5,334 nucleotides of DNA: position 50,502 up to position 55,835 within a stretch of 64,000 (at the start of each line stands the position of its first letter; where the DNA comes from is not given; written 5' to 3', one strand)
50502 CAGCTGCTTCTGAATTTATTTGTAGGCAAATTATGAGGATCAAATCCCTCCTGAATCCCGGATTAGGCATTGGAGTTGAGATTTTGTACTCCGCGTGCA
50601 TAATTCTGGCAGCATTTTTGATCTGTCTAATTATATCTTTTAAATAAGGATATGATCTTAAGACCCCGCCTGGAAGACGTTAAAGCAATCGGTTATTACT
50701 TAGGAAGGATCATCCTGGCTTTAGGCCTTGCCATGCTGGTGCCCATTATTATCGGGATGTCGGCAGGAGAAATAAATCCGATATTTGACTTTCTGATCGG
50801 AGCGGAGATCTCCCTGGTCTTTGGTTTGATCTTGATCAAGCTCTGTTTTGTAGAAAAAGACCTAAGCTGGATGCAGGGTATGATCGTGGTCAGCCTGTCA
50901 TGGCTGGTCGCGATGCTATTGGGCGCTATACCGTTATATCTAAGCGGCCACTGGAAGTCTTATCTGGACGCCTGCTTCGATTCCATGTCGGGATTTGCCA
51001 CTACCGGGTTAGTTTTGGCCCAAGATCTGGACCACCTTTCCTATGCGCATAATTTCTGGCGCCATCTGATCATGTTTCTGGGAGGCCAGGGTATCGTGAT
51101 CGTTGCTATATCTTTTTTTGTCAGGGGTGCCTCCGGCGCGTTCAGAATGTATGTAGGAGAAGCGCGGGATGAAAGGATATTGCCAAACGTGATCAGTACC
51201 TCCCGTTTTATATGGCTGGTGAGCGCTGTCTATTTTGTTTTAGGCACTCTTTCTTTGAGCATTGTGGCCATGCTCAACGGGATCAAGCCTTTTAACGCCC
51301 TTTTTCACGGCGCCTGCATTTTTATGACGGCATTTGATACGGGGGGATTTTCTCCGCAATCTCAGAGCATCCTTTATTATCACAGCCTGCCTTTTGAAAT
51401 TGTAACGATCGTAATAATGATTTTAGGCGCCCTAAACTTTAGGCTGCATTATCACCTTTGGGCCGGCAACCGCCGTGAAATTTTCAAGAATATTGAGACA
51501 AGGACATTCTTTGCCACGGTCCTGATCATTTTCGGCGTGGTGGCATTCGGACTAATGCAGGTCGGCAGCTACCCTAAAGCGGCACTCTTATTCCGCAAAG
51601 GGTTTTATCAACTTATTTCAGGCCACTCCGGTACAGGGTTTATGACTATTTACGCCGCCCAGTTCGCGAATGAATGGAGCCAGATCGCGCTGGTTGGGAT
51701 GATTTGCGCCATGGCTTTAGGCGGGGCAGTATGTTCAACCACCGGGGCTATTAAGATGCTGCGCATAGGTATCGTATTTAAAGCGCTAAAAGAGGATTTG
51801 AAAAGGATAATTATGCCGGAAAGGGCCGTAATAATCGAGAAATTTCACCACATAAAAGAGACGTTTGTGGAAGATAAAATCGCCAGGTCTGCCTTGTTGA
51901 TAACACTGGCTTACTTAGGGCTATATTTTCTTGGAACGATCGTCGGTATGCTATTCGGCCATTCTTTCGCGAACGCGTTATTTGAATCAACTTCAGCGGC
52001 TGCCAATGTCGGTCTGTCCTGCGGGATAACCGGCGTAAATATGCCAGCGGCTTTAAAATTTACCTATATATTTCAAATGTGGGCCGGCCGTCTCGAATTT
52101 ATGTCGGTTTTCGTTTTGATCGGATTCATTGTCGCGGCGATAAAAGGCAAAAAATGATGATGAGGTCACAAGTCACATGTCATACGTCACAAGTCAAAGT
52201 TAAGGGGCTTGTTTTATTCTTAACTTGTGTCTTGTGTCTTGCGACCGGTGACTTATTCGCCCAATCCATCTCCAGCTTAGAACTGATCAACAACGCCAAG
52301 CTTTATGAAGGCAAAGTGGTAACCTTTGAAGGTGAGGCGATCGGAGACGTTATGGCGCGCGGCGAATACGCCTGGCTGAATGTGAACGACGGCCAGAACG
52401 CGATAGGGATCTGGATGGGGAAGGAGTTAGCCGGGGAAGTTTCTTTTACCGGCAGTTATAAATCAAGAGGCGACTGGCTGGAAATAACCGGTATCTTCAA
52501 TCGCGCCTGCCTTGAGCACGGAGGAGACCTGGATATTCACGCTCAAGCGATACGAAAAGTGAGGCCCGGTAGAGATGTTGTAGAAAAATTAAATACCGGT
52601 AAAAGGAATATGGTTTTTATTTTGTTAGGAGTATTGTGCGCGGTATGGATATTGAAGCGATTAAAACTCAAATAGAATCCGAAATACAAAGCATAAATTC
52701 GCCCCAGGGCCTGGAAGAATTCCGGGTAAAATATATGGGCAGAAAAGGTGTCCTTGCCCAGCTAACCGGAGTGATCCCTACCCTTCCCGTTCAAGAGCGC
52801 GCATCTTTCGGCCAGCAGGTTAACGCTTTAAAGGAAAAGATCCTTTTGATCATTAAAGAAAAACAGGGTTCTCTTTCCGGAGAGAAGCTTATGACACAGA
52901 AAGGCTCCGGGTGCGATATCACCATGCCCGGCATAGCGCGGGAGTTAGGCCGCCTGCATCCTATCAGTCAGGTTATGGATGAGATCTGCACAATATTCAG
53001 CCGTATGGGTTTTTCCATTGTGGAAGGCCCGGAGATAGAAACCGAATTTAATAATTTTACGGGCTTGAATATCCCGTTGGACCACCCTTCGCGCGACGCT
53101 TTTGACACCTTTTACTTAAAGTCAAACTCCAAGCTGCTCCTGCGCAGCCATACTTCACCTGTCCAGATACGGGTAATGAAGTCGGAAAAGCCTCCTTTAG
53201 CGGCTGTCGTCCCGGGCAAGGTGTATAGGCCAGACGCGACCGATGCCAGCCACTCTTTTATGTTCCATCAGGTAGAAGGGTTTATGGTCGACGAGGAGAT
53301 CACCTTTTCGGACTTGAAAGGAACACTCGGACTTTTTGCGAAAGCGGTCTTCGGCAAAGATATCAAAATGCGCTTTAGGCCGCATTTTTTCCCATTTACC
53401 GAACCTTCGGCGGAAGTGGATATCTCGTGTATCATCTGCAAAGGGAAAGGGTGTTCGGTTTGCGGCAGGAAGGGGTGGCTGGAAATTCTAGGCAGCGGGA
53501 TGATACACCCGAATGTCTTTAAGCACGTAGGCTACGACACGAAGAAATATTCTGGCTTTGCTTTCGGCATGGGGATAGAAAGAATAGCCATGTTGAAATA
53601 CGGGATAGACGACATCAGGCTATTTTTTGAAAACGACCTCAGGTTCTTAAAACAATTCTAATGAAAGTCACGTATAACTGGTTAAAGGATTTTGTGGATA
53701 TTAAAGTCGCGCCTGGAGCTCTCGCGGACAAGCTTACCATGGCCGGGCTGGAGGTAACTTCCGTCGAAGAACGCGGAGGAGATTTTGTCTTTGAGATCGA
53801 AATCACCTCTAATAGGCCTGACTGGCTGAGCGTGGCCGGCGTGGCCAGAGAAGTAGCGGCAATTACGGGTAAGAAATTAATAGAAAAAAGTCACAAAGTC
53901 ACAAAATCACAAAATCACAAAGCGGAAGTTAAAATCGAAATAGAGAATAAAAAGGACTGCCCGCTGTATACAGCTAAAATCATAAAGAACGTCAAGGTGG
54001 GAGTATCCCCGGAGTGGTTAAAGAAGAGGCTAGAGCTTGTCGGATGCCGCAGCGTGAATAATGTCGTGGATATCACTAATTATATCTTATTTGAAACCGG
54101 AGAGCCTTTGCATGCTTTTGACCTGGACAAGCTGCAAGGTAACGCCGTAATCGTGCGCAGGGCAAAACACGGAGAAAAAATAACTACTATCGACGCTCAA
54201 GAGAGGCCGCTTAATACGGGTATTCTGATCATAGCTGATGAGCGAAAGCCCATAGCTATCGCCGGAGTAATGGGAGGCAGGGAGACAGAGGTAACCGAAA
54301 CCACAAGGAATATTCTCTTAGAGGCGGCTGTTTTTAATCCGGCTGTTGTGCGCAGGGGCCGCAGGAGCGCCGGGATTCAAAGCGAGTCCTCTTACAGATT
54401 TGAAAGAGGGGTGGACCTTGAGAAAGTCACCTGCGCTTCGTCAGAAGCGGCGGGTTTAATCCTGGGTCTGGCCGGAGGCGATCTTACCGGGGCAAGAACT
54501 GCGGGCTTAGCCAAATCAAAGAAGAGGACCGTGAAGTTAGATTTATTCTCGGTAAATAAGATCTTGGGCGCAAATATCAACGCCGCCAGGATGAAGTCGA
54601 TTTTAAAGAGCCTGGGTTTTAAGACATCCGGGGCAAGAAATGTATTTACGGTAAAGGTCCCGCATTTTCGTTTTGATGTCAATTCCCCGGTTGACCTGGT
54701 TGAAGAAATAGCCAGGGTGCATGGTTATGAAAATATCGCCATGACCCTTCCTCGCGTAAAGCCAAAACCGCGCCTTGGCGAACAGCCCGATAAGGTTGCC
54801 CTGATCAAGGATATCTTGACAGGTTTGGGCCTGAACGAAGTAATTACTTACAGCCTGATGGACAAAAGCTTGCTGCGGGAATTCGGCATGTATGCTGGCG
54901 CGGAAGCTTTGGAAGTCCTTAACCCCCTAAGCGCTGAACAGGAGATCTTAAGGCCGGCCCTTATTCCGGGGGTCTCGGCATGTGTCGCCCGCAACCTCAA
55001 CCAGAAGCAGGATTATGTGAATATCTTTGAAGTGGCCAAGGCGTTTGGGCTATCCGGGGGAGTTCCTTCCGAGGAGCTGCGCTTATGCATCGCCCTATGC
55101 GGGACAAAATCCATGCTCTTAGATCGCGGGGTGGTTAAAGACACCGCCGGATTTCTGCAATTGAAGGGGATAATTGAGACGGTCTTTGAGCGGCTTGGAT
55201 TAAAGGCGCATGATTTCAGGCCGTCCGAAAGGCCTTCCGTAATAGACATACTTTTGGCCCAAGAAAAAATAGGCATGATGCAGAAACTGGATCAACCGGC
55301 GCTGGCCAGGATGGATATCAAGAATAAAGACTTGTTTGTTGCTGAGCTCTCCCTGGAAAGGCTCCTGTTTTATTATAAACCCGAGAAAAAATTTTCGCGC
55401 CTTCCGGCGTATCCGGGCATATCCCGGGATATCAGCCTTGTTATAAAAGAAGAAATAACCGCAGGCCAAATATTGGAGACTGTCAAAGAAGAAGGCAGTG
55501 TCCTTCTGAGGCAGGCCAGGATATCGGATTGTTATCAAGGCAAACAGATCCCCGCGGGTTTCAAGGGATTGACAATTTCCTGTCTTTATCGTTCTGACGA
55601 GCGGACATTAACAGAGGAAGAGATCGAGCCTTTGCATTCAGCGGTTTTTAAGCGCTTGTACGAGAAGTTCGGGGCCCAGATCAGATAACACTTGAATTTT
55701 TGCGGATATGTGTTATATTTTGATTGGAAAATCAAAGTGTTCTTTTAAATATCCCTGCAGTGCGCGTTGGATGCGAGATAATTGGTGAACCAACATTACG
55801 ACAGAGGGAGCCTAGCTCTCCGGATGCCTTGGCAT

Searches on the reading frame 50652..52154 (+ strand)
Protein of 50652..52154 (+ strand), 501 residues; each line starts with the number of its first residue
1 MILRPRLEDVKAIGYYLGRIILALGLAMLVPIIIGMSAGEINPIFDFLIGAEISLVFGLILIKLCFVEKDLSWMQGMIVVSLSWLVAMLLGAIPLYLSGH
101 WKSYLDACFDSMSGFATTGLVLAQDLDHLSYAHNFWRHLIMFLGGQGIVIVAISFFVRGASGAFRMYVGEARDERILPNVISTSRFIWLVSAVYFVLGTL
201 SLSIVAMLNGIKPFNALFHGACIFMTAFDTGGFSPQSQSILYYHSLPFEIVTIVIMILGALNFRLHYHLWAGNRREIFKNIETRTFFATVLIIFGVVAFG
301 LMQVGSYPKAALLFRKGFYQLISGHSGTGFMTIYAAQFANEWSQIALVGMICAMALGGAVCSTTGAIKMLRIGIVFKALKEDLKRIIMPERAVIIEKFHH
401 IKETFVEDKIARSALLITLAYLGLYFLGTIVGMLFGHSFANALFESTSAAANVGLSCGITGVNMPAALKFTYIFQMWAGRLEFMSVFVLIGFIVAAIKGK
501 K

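Call 68: search_protein_families(library=pfam, proteins=[window:50652-52154:+], max_evalue=0.00001)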
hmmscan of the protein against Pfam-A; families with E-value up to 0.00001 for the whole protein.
window:50652-52154:+ (501 aa): 1 family
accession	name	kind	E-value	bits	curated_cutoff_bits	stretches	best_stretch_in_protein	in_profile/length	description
PF02386.22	TrkH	-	7.4e-43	147.2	27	1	70-489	29-489/502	Cation transport protein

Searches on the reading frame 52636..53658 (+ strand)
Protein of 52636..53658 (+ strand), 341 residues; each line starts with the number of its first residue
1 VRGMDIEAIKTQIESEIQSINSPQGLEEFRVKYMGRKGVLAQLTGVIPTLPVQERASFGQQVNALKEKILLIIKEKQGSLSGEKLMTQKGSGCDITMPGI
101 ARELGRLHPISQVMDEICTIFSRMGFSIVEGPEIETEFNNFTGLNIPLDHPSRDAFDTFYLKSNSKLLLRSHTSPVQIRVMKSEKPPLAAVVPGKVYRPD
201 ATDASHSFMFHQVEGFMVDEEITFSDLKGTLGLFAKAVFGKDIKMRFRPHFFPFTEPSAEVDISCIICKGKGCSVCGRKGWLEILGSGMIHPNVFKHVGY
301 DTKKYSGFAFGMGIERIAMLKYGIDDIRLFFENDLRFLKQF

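Call 68: search_protein_families(library=pfam, proteins=[window:52636-53658:+], max_evalue=0.00001)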
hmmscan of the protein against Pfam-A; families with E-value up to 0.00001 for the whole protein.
window:52636-53658:+ (341 aa): 2 families
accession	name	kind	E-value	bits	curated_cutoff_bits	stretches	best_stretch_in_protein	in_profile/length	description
PF01409.25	tRNA-synt_2d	-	1.8e-100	335.9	19.8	1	93-341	2-246/246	tRNA synthetases class II core domain (F)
PF02912.23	Phe_tRNA-synt_N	-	2.4e-14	53.5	22.3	1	22-84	2-64/69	Aminoacyl tRNA synthetase class II, N-terminal domain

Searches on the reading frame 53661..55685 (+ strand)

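Call 68: search_protein_families(library=pfam, proteins=[window:53661-55685:+], max_evalue=0.00001)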
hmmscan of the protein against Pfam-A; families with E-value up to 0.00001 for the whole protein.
window:53661-55685:+ (675 aa): 4 families
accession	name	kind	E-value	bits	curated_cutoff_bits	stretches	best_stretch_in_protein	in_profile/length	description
PF03483.22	B3_4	-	1e-66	224.2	29.3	1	100-272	2-174/174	B3/4 domain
PF17759.6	tRNA_synthFbeta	-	7.4e-37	127.3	22.4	1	359-565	1-214/214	Phenylalanyl tRNA synthetase beta chain CLM domain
PF03147.19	FDX-ACB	-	6.8e-26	91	31.1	1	582-675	1-94/94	Ferredoxin-fold anticodon binding domain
PF03484.21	B5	-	3.1e-24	85.4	28.6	1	292-356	2-67/67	tRNA synthetase B5 domain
